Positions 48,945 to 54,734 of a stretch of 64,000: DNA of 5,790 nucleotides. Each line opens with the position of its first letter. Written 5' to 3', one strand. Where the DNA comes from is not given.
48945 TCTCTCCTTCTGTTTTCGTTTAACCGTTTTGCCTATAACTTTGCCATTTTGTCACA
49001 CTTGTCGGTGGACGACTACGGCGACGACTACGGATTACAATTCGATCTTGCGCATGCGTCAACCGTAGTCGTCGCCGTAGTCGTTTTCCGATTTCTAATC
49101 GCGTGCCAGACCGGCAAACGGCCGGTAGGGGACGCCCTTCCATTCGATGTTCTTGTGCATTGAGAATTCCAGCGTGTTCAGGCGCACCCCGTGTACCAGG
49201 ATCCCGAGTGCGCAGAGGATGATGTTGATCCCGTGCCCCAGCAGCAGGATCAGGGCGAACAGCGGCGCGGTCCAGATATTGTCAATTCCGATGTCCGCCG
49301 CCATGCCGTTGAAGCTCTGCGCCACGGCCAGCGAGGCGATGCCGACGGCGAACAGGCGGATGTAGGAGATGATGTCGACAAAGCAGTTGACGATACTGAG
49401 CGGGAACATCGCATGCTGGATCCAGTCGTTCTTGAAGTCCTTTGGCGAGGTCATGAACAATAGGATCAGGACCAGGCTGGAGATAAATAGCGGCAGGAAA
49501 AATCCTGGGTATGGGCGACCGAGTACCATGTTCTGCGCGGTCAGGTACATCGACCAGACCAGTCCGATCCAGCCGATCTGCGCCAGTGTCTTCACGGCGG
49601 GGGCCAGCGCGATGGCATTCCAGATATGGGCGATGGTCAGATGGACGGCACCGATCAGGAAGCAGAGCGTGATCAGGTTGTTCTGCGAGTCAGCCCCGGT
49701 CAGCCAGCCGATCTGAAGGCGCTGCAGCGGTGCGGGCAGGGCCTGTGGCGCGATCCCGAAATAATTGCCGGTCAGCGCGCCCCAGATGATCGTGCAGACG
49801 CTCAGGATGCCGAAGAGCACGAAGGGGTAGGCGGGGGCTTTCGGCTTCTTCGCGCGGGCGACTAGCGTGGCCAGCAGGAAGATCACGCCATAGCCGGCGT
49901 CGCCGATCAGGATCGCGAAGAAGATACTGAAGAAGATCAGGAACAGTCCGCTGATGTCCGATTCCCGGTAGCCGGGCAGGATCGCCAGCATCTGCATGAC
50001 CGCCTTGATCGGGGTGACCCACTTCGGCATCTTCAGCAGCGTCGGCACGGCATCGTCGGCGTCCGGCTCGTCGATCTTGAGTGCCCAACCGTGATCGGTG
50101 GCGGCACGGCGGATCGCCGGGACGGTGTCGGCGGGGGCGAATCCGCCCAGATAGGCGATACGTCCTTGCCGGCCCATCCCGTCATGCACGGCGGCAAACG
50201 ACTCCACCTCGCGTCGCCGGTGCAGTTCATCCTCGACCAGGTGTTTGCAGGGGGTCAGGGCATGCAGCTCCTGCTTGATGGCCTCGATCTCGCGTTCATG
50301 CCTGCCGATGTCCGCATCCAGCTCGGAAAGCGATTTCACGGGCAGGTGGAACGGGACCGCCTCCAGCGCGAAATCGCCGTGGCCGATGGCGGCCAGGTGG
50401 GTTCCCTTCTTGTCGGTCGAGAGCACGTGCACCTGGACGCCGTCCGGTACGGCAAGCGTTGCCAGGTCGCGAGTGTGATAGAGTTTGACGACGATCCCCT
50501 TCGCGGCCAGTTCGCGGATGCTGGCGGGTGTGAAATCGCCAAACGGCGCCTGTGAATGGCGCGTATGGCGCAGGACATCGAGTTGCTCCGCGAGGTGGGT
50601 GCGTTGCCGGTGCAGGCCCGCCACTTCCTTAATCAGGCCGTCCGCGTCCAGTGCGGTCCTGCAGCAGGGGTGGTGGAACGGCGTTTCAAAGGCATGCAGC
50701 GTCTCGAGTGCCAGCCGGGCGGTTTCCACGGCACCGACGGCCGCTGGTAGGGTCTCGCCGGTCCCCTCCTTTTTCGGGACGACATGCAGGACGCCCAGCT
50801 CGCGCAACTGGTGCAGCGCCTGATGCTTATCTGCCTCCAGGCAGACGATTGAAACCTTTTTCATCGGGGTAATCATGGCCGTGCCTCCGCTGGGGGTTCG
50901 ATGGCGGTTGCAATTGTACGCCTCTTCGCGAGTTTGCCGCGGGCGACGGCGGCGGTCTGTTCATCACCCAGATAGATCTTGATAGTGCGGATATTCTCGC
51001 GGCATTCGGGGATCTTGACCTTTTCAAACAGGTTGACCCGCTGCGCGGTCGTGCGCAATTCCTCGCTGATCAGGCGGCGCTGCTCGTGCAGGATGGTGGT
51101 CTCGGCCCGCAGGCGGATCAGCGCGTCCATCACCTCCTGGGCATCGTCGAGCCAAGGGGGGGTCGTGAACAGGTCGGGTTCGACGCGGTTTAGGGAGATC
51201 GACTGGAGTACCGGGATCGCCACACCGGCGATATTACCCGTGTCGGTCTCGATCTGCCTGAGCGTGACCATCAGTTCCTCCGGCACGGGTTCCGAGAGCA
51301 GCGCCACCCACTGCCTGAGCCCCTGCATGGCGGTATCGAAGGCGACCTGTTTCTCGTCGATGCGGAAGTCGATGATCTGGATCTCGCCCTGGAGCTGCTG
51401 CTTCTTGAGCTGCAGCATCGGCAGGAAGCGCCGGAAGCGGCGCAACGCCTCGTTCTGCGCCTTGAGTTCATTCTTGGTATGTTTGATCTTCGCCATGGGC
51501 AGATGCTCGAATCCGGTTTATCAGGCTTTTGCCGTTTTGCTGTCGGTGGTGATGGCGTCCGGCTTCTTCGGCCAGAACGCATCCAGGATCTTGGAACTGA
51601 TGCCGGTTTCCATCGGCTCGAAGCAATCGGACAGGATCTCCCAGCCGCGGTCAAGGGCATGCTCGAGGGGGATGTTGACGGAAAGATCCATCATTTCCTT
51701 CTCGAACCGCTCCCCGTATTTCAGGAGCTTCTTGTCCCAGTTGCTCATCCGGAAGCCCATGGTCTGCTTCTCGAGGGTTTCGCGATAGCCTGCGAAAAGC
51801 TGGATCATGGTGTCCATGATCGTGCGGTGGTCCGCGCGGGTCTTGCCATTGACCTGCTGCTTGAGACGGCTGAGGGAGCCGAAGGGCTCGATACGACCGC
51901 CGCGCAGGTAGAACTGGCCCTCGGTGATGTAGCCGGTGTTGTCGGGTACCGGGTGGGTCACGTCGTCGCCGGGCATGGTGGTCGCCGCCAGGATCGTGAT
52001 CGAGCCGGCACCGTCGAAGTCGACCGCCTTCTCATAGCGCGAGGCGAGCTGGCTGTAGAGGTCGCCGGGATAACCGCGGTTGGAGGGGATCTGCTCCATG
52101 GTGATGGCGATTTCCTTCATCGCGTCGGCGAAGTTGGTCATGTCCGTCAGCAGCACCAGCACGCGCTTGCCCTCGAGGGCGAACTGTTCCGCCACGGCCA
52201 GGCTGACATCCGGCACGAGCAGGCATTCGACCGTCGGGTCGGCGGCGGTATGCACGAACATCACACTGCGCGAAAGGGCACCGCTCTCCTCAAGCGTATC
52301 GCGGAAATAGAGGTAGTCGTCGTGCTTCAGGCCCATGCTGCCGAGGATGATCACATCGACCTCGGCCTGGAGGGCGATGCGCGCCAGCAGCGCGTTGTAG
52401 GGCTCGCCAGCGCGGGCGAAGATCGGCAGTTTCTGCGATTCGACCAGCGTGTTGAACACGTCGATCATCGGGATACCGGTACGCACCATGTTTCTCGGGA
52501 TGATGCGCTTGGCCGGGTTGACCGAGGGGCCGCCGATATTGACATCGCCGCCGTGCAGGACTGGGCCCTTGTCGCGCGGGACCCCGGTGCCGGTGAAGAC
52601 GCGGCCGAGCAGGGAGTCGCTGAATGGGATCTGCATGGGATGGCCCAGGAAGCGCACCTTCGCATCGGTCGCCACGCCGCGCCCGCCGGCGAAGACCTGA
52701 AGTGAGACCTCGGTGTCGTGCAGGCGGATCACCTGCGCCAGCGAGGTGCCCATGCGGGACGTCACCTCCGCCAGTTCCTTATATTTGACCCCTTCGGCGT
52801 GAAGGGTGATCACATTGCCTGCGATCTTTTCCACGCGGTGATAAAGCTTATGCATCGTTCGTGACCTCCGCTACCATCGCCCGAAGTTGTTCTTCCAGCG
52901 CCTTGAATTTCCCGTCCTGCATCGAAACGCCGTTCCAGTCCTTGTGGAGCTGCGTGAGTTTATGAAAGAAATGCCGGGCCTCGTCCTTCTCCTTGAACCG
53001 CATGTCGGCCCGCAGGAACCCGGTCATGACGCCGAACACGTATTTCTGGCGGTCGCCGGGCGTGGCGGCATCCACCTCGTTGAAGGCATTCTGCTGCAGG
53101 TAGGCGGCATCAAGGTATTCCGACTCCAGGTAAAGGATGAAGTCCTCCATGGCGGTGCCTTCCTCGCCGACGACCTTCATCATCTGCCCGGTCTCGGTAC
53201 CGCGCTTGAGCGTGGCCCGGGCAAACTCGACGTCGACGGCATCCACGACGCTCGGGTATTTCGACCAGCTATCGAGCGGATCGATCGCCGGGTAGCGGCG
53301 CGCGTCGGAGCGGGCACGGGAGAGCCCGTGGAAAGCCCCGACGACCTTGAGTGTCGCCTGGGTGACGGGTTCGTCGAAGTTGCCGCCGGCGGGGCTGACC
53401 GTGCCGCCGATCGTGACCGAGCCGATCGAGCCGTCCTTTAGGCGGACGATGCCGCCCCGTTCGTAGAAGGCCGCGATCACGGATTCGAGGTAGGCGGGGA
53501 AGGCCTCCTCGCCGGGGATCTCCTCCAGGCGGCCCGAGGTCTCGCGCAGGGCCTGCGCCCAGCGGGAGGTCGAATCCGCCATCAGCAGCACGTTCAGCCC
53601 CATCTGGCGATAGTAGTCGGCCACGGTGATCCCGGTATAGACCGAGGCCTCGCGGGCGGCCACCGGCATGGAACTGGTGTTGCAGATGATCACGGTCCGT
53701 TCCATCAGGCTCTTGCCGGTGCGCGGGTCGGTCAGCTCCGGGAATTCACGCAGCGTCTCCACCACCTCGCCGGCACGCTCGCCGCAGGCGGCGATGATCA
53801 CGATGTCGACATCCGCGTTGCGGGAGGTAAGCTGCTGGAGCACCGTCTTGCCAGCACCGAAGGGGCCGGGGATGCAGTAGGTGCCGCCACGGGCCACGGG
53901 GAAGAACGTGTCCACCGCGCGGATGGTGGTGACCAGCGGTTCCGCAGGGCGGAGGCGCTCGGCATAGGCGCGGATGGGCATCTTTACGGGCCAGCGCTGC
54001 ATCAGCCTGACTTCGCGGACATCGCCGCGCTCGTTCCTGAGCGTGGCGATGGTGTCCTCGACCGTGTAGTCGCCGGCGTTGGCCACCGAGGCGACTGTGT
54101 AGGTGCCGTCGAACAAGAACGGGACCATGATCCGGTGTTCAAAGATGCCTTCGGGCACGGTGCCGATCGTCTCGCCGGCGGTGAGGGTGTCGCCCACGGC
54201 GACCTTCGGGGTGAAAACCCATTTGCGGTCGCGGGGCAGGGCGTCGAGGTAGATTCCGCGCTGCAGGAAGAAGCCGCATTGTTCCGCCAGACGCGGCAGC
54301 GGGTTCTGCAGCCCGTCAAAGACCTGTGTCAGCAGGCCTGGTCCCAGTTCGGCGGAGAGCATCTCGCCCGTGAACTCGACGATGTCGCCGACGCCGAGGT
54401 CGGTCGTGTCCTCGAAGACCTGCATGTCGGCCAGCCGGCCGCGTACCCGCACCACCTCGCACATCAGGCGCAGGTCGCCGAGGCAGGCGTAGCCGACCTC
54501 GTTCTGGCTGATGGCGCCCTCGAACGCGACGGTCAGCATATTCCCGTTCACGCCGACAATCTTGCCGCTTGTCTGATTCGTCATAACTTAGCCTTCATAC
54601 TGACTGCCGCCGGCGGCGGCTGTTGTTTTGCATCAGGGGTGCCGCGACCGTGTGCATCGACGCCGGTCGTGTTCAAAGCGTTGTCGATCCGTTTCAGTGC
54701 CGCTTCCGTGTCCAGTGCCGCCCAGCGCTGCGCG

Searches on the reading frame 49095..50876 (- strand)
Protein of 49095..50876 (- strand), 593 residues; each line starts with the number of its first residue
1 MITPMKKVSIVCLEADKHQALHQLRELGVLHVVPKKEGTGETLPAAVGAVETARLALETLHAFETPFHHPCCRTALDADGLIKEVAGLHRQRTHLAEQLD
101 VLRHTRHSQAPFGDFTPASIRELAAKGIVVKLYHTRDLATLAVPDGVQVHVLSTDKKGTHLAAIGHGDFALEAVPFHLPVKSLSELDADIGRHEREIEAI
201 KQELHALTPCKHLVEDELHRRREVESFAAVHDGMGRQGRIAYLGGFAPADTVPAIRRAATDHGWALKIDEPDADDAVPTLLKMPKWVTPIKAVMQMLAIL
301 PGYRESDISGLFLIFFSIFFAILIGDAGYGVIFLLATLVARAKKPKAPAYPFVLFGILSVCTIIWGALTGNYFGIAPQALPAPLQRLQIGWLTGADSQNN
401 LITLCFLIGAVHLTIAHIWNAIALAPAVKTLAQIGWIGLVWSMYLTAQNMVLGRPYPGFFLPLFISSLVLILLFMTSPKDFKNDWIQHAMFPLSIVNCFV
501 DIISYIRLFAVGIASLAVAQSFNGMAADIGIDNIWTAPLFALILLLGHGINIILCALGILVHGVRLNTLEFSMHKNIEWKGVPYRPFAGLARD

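Call 50: search_protein_families(library=pfam, proteins=[window:49095-50876:-], max_evalue=0.001)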
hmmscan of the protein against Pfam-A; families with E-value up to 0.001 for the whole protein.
window:49095-50876:- (593 aa): 1 family
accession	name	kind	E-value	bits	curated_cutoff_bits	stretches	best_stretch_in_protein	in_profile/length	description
PF01496.24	V_ATPase_I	-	1.9e-06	26.6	30.7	0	272-340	346-413/815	V-type ATPase 116kDa subunit family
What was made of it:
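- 49095..50876 (-): V-ATPase subunit I (a). Weak Pfam V_ATPase_I match (call 50).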

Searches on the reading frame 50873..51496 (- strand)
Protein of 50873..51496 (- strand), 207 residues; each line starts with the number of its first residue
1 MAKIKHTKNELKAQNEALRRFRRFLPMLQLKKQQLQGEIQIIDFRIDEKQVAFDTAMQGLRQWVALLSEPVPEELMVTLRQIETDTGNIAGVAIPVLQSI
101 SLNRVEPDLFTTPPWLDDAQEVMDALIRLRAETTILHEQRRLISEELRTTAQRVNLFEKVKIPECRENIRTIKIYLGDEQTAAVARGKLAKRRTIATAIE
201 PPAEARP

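Call 50: search_protein_families(library=pfam, proteins=[window:50873-51496:-], max_evalue=0.001)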
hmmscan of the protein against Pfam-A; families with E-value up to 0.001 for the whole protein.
window:50873-51496:- (207 aa): 1 family
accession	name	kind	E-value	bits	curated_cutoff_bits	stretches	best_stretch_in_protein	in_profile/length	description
PF01813.22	ATP-synt_D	-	6.9e-36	124.4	25.7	1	10-192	1-196/196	ATP synthase subunit D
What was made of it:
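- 50873..51496 (-): V-ATPase subunit D. Pfam ATP-synt_D, E 7e-36 (call 50).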

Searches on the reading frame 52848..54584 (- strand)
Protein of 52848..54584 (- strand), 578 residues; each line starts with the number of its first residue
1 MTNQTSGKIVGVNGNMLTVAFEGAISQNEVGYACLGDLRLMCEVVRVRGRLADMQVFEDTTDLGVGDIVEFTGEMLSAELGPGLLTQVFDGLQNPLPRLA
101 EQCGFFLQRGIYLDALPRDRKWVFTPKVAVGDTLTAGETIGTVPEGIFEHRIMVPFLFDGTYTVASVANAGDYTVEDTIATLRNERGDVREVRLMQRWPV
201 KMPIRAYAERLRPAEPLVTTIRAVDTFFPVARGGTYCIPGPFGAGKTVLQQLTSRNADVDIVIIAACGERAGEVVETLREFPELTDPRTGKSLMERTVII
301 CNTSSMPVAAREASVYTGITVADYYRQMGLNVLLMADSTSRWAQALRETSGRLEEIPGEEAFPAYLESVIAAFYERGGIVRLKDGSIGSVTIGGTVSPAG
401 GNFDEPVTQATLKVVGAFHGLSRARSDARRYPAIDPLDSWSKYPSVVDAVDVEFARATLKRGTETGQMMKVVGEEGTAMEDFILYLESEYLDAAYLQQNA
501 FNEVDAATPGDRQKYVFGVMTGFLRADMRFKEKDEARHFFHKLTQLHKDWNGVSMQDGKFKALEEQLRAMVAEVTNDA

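Call 3: search_protein_families(library=pfam, proteins=[window:52848-54584:-], max_evalue=0.1)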
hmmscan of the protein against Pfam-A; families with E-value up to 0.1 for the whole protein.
window:52848-54584:- (578 aa): 4 families
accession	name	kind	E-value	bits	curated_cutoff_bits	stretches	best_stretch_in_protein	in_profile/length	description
PF00006.31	ATP-synt_ab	-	9.4e-64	215.4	29.5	1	221-441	2-213/213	ATP synthase alpha/beta family, nucleotide-binding domain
PF16886.11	ATP-synt_ab_Xtn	-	4.5e-28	97.3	25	1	114-201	2-88/88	ATPsynthase alpha/beta subunit barrel-sandwich domain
PF22919.1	ATP-synt_VA_C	-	1.3e-05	25.6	24.7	1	456-518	20-82/101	C-terminal domain of V and A type ATP synthase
PF02874.29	ATP-synt_ab_N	-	4.5e-05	24.3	20.9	1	9-73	1-69/69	ATP synthase alpha/beta family, beta-barrel domain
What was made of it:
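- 52848..54584 (-): V-ATPase catalytic subunit A. Call 3.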
